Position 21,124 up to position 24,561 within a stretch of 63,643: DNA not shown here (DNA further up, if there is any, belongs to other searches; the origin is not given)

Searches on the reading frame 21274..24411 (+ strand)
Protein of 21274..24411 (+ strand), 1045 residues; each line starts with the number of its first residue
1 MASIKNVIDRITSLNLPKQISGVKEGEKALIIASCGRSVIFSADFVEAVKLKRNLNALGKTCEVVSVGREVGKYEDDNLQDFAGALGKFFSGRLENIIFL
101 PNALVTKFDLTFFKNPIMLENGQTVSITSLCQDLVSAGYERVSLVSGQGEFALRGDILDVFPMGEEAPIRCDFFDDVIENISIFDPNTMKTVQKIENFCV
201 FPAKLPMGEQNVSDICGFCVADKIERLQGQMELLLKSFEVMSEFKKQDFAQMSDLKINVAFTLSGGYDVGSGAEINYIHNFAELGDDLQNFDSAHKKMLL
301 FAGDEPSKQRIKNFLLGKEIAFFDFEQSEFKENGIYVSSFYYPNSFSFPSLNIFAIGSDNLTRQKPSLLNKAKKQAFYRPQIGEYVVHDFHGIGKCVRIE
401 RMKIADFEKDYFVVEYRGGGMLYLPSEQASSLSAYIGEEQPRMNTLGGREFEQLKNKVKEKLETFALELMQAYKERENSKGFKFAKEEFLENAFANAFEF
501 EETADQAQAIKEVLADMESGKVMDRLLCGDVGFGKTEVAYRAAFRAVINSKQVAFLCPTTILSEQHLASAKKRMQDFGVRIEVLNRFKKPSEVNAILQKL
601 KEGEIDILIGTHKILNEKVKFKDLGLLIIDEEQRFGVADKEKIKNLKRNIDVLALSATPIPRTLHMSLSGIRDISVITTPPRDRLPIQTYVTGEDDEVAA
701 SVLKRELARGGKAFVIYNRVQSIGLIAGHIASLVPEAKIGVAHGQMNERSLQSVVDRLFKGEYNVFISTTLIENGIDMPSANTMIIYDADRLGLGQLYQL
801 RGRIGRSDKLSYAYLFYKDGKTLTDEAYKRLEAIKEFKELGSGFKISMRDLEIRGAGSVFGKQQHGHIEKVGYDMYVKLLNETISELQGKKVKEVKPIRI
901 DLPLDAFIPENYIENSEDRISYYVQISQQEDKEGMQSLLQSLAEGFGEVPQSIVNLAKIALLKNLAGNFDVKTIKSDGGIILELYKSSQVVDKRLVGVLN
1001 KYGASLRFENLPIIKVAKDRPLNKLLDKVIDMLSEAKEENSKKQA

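Call 39: search_protein_families(library=pfam, proteins=[window:21274-24411:+], max_evalue=0.01)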
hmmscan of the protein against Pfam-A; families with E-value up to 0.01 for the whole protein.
window:21274-24411:+ (1045 aa): 8 families
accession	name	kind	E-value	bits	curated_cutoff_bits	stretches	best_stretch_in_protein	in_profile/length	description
PF17757.6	UvrB_inter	-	1e-25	90.1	22.9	1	117-204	1-89/91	UvrB interaction domain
PF00270.35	DEAD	-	1.2e-24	87.4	26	1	503-664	1-164/167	DEAD/DEAH box helicase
PF00271.37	Helicase_C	-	2.4e-20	73.2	23.5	1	702-807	5-109/110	Helicase conserved C-terminal domain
PF03461.20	TRCF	-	1.4e-17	64.2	25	1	902-988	1-88/95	TRCF domain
PF02559.22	CarD_TRCF_RID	-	2.4e-13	50.4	23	1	381-436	2-57/57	CarD-like/TRCF RID domain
PF04851.21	ResIII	-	7e-10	39.5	22.5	1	502-659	4-162/164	Type III restriction enzyme, res subunit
PF10657.14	RC-P840_PscD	-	0.0015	19.2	23.5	0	566-653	34-120/144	Photosystem P840 reaction centre protein PscD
PF00176.29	SNF2-rel_dom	-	0.01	15.4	24.9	0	513-665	8-169/290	SNF2-related domain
